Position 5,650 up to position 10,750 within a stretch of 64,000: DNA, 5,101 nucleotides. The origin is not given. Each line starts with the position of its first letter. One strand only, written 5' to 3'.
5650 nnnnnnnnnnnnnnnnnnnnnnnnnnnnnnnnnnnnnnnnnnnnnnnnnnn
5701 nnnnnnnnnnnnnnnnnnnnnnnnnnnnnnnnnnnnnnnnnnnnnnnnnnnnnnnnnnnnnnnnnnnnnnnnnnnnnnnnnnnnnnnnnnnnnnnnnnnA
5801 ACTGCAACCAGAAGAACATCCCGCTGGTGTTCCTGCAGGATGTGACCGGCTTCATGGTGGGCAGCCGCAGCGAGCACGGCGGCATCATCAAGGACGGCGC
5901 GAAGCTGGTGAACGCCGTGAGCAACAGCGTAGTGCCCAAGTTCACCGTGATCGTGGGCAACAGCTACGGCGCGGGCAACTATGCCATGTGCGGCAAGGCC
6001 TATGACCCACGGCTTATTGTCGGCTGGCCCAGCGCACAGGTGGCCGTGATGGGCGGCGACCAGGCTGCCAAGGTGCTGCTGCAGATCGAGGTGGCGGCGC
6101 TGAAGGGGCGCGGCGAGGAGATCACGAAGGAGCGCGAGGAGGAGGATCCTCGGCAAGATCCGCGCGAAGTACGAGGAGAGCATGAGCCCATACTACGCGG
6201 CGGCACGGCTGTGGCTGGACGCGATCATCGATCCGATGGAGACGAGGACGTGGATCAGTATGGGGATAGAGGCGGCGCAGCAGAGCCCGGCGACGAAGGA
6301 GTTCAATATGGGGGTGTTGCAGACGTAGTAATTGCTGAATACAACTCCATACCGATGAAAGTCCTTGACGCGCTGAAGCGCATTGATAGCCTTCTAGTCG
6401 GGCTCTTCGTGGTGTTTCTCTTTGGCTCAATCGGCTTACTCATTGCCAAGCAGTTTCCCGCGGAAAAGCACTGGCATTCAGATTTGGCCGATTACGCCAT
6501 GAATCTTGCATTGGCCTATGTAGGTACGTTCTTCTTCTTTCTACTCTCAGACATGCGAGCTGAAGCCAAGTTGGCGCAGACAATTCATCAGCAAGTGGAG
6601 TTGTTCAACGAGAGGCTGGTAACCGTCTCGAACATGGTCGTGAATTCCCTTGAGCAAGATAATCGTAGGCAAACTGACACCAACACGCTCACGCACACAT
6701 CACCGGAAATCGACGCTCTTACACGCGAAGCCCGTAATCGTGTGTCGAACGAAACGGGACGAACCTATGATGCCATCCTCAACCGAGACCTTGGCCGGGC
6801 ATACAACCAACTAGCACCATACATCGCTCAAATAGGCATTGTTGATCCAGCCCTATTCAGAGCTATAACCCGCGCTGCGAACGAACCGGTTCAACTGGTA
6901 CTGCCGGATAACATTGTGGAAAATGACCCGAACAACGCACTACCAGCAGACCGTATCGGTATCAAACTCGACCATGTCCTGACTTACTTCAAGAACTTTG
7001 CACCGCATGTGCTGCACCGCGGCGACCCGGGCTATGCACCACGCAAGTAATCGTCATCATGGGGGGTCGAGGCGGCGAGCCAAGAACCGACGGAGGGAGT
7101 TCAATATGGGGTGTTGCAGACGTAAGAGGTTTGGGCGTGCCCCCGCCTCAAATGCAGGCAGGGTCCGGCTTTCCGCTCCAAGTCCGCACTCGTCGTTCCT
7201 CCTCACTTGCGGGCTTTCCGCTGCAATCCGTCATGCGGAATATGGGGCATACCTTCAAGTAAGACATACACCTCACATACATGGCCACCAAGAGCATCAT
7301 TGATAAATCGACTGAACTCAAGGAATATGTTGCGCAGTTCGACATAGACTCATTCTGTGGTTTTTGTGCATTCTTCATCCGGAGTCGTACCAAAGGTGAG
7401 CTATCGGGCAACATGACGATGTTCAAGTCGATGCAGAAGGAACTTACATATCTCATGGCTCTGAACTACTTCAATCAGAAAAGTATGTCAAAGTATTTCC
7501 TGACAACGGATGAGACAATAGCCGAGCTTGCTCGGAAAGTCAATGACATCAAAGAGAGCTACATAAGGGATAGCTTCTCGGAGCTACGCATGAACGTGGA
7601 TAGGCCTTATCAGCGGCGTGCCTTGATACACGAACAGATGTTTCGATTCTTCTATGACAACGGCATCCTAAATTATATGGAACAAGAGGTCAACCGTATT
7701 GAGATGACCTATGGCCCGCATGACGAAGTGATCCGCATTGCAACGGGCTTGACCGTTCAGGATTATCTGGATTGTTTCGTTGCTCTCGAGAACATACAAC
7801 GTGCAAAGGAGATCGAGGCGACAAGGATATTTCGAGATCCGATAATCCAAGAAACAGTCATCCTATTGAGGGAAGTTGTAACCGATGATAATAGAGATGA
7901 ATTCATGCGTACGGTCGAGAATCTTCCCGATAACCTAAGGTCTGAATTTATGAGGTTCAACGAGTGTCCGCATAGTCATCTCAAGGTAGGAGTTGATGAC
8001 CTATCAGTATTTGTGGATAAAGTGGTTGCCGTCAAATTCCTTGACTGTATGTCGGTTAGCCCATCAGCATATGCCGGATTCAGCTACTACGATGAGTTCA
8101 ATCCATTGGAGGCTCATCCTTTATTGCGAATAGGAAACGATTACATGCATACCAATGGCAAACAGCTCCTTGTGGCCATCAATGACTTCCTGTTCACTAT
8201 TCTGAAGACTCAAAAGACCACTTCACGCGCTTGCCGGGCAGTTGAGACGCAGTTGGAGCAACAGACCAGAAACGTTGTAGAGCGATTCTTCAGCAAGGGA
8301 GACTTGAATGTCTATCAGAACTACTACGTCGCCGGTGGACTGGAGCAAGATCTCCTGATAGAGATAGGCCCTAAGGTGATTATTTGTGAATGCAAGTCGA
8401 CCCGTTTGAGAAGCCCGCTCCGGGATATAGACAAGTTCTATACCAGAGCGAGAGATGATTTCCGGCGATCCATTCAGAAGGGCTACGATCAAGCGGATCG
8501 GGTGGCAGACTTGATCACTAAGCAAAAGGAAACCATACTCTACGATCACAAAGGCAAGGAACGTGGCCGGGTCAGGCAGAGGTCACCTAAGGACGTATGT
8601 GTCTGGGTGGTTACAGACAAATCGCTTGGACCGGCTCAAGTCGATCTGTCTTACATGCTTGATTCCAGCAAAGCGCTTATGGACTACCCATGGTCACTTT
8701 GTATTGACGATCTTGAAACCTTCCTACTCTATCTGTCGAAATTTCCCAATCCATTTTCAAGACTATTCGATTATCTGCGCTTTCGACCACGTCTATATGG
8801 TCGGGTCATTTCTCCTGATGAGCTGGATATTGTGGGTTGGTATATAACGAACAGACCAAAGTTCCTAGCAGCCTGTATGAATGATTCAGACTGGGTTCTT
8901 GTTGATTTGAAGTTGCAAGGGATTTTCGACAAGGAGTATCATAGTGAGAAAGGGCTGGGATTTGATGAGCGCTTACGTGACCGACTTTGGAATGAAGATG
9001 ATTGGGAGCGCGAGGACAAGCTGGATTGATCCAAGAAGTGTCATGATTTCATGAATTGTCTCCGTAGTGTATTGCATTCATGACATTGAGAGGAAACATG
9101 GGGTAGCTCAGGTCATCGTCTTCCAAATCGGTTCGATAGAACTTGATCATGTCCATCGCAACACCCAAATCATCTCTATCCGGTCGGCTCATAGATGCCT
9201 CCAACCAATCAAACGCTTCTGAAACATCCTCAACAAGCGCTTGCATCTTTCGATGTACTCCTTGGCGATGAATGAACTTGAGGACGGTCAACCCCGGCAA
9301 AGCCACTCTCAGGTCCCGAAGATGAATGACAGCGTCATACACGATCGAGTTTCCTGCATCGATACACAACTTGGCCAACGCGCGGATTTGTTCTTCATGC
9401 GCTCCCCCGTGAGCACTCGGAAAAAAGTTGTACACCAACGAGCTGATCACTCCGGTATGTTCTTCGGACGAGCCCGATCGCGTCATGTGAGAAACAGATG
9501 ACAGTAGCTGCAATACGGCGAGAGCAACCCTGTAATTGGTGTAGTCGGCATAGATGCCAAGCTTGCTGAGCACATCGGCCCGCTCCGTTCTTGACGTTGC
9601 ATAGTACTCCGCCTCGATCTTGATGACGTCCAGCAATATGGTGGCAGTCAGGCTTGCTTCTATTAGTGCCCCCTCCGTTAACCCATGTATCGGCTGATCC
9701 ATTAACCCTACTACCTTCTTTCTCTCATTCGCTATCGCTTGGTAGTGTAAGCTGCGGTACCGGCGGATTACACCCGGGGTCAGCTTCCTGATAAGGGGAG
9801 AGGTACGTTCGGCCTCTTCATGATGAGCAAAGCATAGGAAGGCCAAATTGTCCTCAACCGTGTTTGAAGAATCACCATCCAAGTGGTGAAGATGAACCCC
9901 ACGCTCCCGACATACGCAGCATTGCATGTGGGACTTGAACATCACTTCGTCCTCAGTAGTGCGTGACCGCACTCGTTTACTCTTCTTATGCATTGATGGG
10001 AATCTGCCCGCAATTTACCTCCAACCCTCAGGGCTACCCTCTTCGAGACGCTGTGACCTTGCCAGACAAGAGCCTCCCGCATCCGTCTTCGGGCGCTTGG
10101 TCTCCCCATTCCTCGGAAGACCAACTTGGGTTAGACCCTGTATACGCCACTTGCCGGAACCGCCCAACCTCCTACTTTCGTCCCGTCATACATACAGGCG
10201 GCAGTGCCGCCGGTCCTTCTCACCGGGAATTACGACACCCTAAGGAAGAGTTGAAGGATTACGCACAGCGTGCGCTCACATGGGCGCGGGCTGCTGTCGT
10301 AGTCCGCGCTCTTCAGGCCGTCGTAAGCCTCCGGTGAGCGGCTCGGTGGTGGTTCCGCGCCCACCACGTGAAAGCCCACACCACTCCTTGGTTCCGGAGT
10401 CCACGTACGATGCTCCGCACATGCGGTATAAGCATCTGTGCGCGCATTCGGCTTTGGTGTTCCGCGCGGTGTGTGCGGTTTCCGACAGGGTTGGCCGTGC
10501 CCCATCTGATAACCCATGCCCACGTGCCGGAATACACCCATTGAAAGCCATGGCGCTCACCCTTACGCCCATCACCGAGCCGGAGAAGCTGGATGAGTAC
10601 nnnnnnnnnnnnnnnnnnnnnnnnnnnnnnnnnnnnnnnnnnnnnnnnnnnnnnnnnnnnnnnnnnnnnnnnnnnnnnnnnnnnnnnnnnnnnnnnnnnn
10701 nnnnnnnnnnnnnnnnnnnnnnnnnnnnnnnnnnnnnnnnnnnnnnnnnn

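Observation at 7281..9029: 582-aa orphan protein with PD-(D/E)xK-like motif and no NTPase motif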

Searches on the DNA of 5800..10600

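Call 85: search_rna_families(source=window, start=5800, end=10600, threshold=evalue, max_evalue=0.1)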
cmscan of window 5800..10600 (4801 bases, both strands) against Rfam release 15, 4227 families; matches with E-value up to 0.1: 1.
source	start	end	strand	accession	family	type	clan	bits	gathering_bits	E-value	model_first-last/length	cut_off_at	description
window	7158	7245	-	RF01705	Flavo-1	Gene; sRNA;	-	38.3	42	1e-05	1-76/76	no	Flavo-1 RNA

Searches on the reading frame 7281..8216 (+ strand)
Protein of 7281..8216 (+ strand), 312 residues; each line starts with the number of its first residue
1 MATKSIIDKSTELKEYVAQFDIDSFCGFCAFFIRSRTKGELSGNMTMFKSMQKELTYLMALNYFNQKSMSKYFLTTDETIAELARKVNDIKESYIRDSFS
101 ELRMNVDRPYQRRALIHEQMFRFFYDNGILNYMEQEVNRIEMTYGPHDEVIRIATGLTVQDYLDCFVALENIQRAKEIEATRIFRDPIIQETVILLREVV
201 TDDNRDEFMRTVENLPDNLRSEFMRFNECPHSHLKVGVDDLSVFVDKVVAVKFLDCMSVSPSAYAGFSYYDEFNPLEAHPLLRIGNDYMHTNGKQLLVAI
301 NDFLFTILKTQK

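Call 94: predict_structure(alignment_id=A6)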
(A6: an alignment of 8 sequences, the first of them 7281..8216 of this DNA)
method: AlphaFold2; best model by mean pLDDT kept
length: 312 residues; sequences in the alignment: 8
mean_pLDDT: 82.0   pTM: 0.77
mean pLDDT of the five models: 82.0, 79.8, 79.3, 77.9, 73.1
residues with pLDDT >= 90: 119; 70-90: 130; 50-70: 51; < 50: 12
segments of 3 or more residues with pLDDT < 50: 98-105
pLDDT, mean of each block of 10 residues (from residue 1): 76 94 91 69 80 92 89 84 92 67 52 62 55 82 94 95 94 84 70 62 78 81 77 90 95 93 89 88 90 87 92 69
secondary structure, 60 per line:
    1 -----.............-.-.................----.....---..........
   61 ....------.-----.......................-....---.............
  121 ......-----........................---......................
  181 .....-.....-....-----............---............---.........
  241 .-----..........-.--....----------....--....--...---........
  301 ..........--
elements in order: H6-18 H22-38 H43-47 H51-64 H77-99 H101-104 H108-126 H132-155 H159-185 H187-191 H193-196 H202-213 H217-228 E235-237 H238-241 H247-256 H261-264 H275-278 E281-284 E287-289 H293-310
